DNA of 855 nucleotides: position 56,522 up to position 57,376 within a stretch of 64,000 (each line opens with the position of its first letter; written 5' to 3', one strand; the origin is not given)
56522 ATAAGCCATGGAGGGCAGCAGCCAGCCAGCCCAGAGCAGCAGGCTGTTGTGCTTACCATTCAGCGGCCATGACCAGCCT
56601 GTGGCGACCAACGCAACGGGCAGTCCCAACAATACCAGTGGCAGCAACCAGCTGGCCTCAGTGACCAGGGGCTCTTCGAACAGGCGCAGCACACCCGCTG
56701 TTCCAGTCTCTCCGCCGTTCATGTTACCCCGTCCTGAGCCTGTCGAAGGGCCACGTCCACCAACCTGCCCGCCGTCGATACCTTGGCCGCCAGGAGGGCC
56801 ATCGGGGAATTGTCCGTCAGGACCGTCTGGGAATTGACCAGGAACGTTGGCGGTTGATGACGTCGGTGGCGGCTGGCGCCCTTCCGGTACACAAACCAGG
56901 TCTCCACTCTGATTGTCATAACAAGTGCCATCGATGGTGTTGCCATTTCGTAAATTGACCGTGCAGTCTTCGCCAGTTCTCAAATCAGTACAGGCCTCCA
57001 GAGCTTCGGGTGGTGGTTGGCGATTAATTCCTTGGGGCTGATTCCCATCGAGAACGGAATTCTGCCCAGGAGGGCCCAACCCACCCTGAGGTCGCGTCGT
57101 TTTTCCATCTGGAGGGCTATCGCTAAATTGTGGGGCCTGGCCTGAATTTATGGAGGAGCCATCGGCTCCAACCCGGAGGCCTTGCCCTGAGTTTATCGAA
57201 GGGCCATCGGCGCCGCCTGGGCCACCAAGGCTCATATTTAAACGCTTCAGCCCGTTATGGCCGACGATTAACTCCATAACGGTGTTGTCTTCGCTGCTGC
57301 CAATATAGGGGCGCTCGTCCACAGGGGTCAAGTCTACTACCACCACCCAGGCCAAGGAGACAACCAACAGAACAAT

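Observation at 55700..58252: GT-C/GtrA/GT2 glycosylation trio under the shared promoter, with a large insert in the GT-C enzyme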

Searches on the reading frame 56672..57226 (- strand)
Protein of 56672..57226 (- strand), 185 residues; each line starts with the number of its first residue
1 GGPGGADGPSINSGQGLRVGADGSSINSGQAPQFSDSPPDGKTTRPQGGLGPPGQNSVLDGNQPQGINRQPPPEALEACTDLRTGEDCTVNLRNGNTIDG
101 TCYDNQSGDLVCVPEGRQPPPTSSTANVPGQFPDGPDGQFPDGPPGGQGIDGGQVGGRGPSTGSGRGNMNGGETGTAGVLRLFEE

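Call 12: search_protein_families(library=pfam, proteins=[window:56672-57226:-], max_evalue=1)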
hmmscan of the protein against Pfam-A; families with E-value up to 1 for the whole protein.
seq(185 aa): 0 families

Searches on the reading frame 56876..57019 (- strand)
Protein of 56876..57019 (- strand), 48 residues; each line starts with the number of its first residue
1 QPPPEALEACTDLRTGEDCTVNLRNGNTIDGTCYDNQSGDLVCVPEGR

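Call 20: find_homologous_proteins(query=A2, max_evalue=0.001)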
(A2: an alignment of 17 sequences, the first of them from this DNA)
Query A2 (17 sequences) (48 aa, profile of the alignment): 14 proteins with E <= 0.001 among 78 candidates.
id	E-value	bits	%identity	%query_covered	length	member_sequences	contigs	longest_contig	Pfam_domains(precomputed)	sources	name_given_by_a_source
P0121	9.0e-16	75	50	94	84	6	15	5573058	-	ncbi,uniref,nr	ncbi:hypothetical protein ACJJIQ_17290 [Microbulbifer sp. ANSA003]|uniref:hypothetical protein n=1 T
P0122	3.3e-15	73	48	94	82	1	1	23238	-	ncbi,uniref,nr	ncbi:hypothetical protein MO867_14620 [Microbulbifer sp. OS29]|uniref:DUF2282 domain-containing prot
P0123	1.3e-12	65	47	96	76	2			-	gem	-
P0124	3.5e-12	64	42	94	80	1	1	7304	-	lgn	-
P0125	2.9e-11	61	49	85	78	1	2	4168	-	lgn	-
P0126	5.1e-11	60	45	96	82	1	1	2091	-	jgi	-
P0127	7.0e-11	59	35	96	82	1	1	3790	-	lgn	-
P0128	5.3e-10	57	43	96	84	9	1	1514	-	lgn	-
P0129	1.3e-9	55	43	96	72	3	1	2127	-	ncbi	ncbi:MAG: hypothetical protein ACK2UI_14695, partial [Anaerolineae bacterium]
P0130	1.6e-8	52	47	98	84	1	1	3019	-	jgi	jgi:hypothetical protein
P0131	6.9e-8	50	35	100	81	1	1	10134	-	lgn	-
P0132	7.8e-8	50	44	67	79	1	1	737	-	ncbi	-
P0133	5.0e-7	47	42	98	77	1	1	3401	-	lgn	-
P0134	7.2e-6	43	43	96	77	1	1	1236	-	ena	-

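Call 23: search_protein_families(library=pfam, proteins=[P0121, P0123, P0125, P0127, P0128, P0131, P0133, P0134], max_evalue=10)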
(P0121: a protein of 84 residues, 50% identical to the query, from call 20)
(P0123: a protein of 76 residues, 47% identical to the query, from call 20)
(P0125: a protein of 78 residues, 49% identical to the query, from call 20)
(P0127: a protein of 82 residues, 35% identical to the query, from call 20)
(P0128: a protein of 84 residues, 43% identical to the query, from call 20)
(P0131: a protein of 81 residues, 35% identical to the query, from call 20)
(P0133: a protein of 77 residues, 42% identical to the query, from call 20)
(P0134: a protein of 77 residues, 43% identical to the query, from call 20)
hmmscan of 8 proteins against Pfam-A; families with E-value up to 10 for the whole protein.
P0121 (84 aa): 0 families

P0123 (76 aa): 0 families

P0125 (78 aa): 1 family
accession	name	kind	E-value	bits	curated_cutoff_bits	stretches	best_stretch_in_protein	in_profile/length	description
PF10842.14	DUF2642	-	0.24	11.8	22.7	1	39-65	17-43/64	Protein of unknown function (DUF2642)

P0127 (82 aa): 0 families

P0128 (84 aa): 0 families

P0131 (81 aa): 0 families

P0133 (77 aa): 0 families

P0134 (77 aa): 1 family
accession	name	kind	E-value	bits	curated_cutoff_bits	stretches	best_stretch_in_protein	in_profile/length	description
PF11837.13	INV_N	-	0.17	12.9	27.8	1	4-57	31-84/109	Beta-fructofuranosidase, N-terminal domain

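Call 35: search_protein_representatives(alignment_id=A4)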
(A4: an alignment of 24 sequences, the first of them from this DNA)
Query: 24 sequences, 47 profile positions. Proteins with E-value up to 0.001 (for the whole library): 3444; up to 1e-10: 1126; up to 1e-30: 71. The best 150 are listed.
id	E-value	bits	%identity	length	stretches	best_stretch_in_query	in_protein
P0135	2.7e-78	273.6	-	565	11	2-46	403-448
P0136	5.4e-75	263.1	-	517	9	2-44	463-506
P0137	2.0e-70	248.4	-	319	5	2-45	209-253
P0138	5.4e-69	243.9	-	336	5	2-46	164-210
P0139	1.1e-64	230.0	-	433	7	2-44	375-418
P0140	5.5e-63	224.6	-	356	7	2-44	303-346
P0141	2.6e-55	200.1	-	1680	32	7-42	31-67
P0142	1.3e-54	197.8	-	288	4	2-45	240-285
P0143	3.4e-54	196.5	-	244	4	2-46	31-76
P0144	3.1e-51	187.0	-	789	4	2-46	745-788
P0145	5.2e-51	186.3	-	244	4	2-45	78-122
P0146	4.5e-50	183.3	-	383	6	3-46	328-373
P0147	7.9e-50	182.5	-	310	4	2-46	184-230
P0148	4.1e-49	180.2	-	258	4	2-46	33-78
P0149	2.1e-47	174.7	-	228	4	1-44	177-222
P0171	1.6e-36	139.9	-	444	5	2-45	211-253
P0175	3.9e-35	135.5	-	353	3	2-46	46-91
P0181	2.0e-33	130.0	-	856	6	3-42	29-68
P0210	2.9e-30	119.8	-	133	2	2-45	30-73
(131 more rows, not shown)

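Call 54: predict_structure(alignment_id=A4)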
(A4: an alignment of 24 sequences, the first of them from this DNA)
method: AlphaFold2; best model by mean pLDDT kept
length: 48 residues; sequences in the alignment: 24
mean_pLDDT: 88.1   pTM: 0.62
mean pLDDT of the five models: 88.1, 87.3, 86.8, 85.7, 85.0
residues with pLDDT >= 90: 26; 70-90: 20; 50-70: 1; < 50: 1
segments of 3 or more residues with pLDDT < 50: none
pLDDT, mean of each block of 10 residues (from residue 1): 86 92 89 90 83
secondary structure, 60 per line:
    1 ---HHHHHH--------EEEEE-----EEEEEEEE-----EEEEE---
elements in order: H4-9 E18-22 E28-35 E41-45

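Call 57: fold_search(model_id=the predicted structure, library=pdb)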
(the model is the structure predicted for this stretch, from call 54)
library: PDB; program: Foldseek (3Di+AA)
matches with E <= 10: 836; with E <= 0.001: 0
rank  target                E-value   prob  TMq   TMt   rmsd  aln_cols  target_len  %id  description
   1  9gp4                  4.3e-01  0.14  0.29  0.14  11.8        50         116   16  Jumonji domain-containing protein 2A with crystallization epitope mutations Q953E:A958D (released 2024-10-16)
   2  7e8n_B                4.6e-01  0.41  0.36  0.06   3.5        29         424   17  Crystal structure of Type II citrate synthase (HyCS) from Hymenobacter sp. PAMC 26554 (released 2022-01-12)
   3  5var                  4.6e-01  0.14  0.32  0.16  11.0        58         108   17  Crystal structure of KDM4A tandem TUDOR domain in complex with a tri-methyl lysine competitive inhibitor (released 2018-03-28)
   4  2qqr_A                4.6e-01  0.14  0.30  0.14  11.8        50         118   16  JMJD2A hybrid tudor domains (released 2007-12-11)
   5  2gfa_B                4.9e-01  0.18  0.32  0.15  12.0        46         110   15  double tudor domain complex structure (released 2006-05-02)
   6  7d4a                  4.9e-01  0.13  0.31  0.16  11.7        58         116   17  The Crystal Structure of human JMJD2A Tudor domain from Biortus (released 2020-10-07)
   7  4uc4_A                5.6e-01  0.08  0.25  0.13  11.6        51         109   20  Crystal structure of hybrid tudor domain of human lysine demethylase KDM4B (released 2016-03-16)
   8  2kr7_MODEL_1_A        5.9e-01  0.57  0.50  0.18   3.7        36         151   17  solution structure of Helicobacter pylori SlyD (released 2010-12-15)
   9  3mr0_A                5.9e-01  0.14  0.29  0.12   7.1        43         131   21  Crystal Structure of Sensory Box Histidine Kinase/Response Regulator from Burkholderia thailandensis E264 (released 2010-06-23)
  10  9h44                  6.3e-01  0.12  0.31  0.15  13.3        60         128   18  Jumonji domain-containing protein 2B with crown ether and crystallization epitope mutations L916G:R917A:A918D (released 2024-12-04)
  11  3zq5                  6.8e-01  0.12  0.31  0.05   8.2        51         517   20  Structure of the Y263F mutant of the cyanobacterial phytochrome Cph1 (released 2011-11-30)
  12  4ees                  7.2e-01  0.23  0.41  0.21   7.1        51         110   18  Crystal structure of iLOV (released 2012-05-16)
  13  4nxe_B                7.2e-01  0.18  0.37  0.19   7.1        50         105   18  Crystal structure of iLOV-I486(2LT) at pH 6.5 (released 2014-09-24)
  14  6pps_A                7.2e-01  0.08  0.21  0.08   8.0        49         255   14  A blue light illuminated LOV-PAS construct from the LOV-HK sensory protein from Brucella abortus (construct 15-273) (released 2020-07-15)
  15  7e8n_C                7.7e-01  0.30  0.36  0.06   3.4        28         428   18  Crystal structure of Type II citrate synthase (HyCS) from Hymenobacter sp. PAMC 26554 (released 2022-01-12)
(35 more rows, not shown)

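Call 58: find_encoding_contigs(protein=P0121, flank=5000, max_places=4)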
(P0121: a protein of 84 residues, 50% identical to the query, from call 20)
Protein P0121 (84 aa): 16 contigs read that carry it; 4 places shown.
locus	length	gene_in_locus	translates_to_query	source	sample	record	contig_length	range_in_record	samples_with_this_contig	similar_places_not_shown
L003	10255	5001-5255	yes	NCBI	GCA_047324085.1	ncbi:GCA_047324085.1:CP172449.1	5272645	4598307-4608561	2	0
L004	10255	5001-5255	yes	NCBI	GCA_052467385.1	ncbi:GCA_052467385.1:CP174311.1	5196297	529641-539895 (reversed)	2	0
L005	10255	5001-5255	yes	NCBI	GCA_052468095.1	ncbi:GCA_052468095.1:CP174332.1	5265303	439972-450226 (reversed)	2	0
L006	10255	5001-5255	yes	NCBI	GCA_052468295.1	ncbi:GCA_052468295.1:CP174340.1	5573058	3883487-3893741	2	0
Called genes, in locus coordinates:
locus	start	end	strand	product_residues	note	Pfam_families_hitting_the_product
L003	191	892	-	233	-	PF00117:GATase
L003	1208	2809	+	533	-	PF03806:ABG_transport, PF03606:DcuC (weak)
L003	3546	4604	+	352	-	PF12625:Arabinose_bd, PF00165:HTH_AraC (faint), PF12833:HTH_18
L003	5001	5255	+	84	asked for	-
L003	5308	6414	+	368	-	PF14240:YHYH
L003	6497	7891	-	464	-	PF18073:Zn_ribbon_LapB, PF13481:AAA_25, PF03796:DnaB_C (weak), PF06745:ATPase, PF23442:DUF7125 (weak), PF06745:ATPase (weak), PF13541:ChlI (weak), PF05362:Lon_C (weak)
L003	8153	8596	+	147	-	PF00127:Copper-bind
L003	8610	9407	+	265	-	PF00753:Lactamase_B, PF19583:ODP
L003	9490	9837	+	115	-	-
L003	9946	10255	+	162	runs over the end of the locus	PF04214:DUF411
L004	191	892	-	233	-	PF00117:GATase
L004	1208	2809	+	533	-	PF03806:ABG_transport, PF03606:DcuC (weak)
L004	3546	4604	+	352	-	PF12625:Arabinose_bd, PF00165:HTH_AraC (faint), PF12833:HTH_18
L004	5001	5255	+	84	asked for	-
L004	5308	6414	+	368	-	PF14240:YHYH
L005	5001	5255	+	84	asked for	-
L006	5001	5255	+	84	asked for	-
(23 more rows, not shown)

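Call 70: search_protein_families(library=ncbifam, proteins=[P0121, P0143, P0210, P0135, P0128], max_evalue=1)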
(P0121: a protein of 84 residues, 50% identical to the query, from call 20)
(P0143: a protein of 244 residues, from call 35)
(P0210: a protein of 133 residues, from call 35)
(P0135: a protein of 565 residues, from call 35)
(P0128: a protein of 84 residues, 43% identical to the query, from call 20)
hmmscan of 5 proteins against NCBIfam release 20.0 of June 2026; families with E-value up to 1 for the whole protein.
P0121 (84 aa): 0 families

P0143 (244 aa): 2 families
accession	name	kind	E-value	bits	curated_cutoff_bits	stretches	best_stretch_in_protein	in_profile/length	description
NF003967.1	PRK05461.1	equivalog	0.05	13.5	106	0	215-238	81-104/123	Co2+/Mg2+ efflux protein ApaG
NF050031.1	triculamin_pre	equivalog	0.44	10.5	65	1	184-197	6-19/50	triculamin-like lasso peptide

P0210 (133 aa): 2 families
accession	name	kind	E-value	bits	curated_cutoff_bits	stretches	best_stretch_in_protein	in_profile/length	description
TIGR02084.1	leud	equivalog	0.0095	15.6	245.85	0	87-111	100-124/156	3-isopropylmalate dehydratase small subunit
TIGR03928.1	T7_EssCb_Firm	equivalog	0.78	7.2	778.4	0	51-69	469-487/1296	type VII secretion protein EssC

P0135 (565 aa): 0 families

P0128 (84 aa): 0 families

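Call 73: list_cluster_members(proteins=[P0135, P0136, P0137, P0141, P0143, P0144, P0175, P0181, P0210, P0171])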
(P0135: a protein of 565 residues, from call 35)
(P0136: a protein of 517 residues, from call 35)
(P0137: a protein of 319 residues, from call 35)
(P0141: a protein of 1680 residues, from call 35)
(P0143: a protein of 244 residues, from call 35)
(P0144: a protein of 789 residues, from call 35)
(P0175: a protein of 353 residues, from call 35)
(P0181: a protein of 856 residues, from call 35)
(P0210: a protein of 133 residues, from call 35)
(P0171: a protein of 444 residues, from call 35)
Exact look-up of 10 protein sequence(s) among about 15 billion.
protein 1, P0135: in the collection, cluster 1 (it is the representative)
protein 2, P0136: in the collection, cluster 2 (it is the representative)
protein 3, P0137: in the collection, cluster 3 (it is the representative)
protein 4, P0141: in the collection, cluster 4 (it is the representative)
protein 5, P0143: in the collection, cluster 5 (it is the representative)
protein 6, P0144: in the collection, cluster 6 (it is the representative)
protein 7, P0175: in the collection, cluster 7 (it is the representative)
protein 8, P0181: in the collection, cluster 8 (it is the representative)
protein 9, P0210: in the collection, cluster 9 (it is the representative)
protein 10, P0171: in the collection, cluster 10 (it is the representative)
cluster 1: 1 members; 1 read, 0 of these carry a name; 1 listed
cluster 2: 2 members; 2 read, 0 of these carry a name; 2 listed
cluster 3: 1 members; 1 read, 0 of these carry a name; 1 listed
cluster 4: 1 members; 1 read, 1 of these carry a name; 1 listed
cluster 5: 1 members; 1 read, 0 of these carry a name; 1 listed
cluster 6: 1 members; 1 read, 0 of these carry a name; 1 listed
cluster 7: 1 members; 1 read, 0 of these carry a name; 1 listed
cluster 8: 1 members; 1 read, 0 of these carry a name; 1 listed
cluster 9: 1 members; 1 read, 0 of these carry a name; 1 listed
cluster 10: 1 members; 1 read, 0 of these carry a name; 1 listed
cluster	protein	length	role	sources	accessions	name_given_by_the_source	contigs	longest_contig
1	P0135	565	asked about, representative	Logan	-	-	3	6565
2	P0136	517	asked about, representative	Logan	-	-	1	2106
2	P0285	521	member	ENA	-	-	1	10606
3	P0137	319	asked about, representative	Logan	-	-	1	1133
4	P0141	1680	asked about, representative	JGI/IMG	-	hypothetical protein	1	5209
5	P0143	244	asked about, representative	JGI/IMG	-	-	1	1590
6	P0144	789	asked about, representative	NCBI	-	-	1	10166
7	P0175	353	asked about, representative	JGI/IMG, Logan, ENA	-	-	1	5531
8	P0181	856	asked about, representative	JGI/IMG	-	-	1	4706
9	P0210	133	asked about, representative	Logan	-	-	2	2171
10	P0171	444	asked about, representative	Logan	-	-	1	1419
